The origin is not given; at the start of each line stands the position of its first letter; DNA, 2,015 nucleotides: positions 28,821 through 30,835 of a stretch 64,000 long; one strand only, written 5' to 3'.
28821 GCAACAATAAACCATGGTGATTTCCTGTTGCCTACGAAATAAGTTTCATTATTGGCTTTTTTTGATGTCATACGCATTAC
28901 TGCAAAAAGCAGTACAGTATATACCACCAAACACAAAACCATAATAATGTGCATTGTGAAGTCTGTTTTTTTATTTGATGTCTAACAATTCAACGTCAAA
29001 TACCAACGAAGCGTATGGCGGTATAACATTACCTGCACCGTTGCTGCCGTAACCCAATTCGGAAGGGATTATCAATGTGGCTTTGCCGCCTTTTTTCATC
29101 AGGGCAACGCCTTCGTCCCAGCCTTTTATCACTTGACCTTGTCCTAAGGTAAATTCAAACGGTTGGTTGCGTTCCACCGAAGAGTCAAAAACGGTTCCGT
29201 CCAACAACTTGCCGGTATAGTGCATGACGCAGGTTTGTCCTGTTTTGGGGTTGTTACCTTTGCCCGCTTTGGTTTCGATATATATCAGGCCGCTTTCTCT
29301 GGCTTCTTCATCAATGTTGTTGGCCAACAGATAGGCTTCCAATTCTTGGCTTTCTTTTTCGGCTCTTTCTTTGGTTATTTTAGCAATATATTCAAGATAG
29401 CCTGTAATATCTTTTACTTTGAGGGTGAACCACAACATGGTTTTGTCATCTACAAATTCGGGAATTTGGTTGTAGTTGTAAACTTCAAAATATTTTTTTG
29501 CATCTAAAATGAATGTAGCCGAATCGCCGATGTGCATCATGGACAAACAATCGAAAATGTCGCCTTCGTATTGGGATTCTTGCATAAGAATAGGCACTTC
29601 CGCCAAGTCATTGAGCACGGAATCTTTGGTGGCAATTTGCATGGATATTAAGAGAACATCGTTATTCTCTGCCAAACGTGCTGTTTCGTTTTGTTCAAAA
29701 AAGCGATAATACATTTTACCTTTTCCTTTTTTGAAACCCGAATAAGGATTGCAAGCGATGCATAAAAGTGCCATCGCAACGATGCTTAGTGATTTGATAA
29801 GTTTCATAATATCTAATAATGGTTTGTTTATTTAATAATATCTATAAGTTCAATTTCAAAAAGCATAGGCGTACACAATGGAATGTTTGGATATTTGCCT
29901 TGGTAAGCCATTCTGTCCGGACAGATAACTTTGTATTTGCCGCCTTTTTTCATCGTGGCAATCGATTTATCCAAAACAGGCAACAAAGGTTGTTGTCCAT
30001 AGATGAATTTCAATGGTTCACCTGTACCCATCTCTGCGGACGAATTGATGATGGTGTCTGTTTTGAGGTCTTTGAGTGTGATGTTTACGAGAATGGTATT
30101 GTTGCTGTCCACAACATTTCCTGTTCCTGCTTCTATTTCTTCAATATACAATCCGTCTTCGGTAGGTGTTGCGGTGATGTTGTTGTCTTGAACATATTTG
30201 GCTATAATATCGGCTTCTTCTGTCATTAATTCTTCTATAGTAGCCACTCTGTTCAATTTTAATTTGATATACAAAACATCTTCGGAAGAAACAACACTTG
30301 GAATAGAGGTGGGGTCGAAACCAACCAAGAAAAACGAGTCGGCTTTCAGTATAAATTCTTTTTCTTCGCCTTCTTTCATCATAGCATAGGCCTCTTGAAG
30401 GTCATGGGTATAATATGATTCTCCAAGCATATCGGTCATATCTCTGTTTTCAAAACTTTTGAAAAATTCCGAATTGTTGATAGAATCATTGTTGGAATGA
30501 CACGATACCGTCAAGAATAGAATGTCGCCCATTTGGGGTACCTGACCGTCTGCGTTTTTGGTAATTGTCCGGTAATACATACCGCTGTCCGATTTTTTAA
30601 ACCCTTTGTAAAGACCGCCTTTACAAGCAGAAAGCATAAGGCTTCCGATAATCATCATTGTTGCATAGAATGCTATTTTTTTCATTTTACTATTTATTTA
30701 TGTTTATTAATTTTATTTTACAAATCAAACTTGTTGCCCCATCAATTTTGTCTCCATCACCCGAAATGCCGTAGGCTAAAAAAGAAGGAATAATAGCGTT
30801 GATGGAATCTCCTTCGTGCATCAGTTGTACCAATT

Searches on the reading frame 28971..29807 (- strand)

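Call 10: search_protein_families(library=pfam, proteins=[window:28971-29807:-], max_evalue=0.01)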
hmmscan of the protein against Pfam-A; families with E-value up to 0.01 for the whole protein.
window:28971-29807:- (278 aa): 1 family
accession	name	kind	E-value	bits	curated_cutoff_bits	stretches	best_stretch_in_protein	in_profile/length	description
PF00254.34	FKBP_C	-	1.8e-37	128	21.1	1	186-275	4-94/94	FKBP-type peptidyl-prolyl cis-trans isomerase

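Call 11: search_protein_families(library=ncbifam, proteins=[window:28971-29807:-], max_evalue=0.01)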
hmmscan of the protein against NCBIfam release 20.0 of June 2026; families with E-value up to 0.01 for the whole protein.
window:28971-29807:- (278 aa): 7 families
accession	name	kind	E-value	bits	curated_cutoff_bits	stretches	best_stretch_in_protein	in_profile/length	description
NF008602.0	PRK11570.1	subfamily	1.1e-33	116.8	198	1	142-277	70-205/206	FKBP-type peptidyl-prolyl cis-trans isomerase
NF008150.0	PRK10902.1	equivalog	6.3e-33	114.3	215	1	142-278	115-249/271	FKBP-type peptidyl-prolyl cis-trans isomerase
NF053689.1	BamJ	equivalog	3.1e-24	86.3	100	1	138-274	43-184/184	BamJ family beta-barrel-assembly machinery protein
TIGR03516.1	ppisom_GldI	equivalog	2.1e-15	56.5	157.6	1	149-278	45-176/177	gliding motility-associated peptidyl-prolyl isomerase GldI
NF053691.1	BamM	equivalog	5.3e-12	45.4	315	1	95-278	25-224/376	BamM family beta-barrel-assembly machinery protein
NF011676.0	PRK15095.1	equivalog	2.8e-05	23.6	125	1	192-256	10-74/156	FKBP-type peptidyl-prolyl cis-trans isomerase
TIGR00115.1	tig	equivalog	0.0041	16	180.2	1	183-245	146-204/410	trigger factor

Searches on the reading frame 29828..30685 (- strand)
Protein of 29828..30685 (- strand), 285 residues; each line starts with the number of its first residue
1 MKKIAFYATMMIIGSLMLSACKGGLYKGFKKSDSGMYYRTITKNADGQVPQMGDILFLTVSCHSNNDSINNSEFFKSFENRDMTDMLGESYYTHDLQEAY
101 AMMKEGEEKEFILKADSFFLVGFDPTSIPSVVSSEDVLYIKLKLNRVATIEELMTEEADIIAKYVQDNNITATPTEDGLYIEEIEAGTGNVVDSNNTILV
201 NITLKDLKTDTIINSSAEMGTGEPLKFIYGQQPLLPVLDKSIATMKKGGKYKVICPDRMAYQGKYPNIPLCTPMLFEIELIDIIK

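Call 10: search_protein_families(library=pfam, proteins=[window:29828-30685:-], max_evalue=0.01)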
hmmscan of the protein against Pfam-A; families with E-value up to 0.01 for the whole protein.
window:29828-30685:- (285 aa): 1 family
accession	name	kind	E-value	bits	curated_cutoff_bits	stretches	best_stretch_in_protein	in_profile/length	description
PF00254.34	FKBP_C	-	2.3e-15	57.1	21.1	1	194-281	7-94/94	FKBP-type peptidyl-prolyl cis-trans isomerase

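Call 11: search_protein_families(library=ncbifam, proteins=[window:29828-30685:-], max_evalue=0.01)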
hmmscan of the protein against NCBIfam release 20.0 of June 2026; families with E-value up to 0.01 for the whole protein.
window:29828-30685:- (285 aa): 5 families
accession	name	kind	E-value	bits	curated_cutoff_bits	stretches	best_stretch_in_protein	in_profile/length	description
NF008150.0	PRK10902.1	equivalog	1.1e-11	44.6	215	1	163-283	134-248/271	FKBP-type peptidyl-prolyl cis-trans isomerase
NF008602.0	PRK11570.1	subfamily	5.1e-08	33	198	1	150-284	77-206/206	FKBP-type peptidyl-prolyl cis-trans isomerase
TIGR03516.1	ppisom_GldI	equivalog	1.9e-06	27.3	157.6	0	27-114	62-146/177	gliding motility-associated peptidyl-prolyl isomerase GldI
NF011676.0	PRK15095.1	equivalog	0.0012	18.3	125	0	190-259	3-69/156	FKBP-type peptidyl-prolyl cis-trans isomerase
NF053689.1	BamJ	equivalog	0.0026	18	100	0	152-280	55-184/184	BamJ family beta-barrel-assembly machinery protein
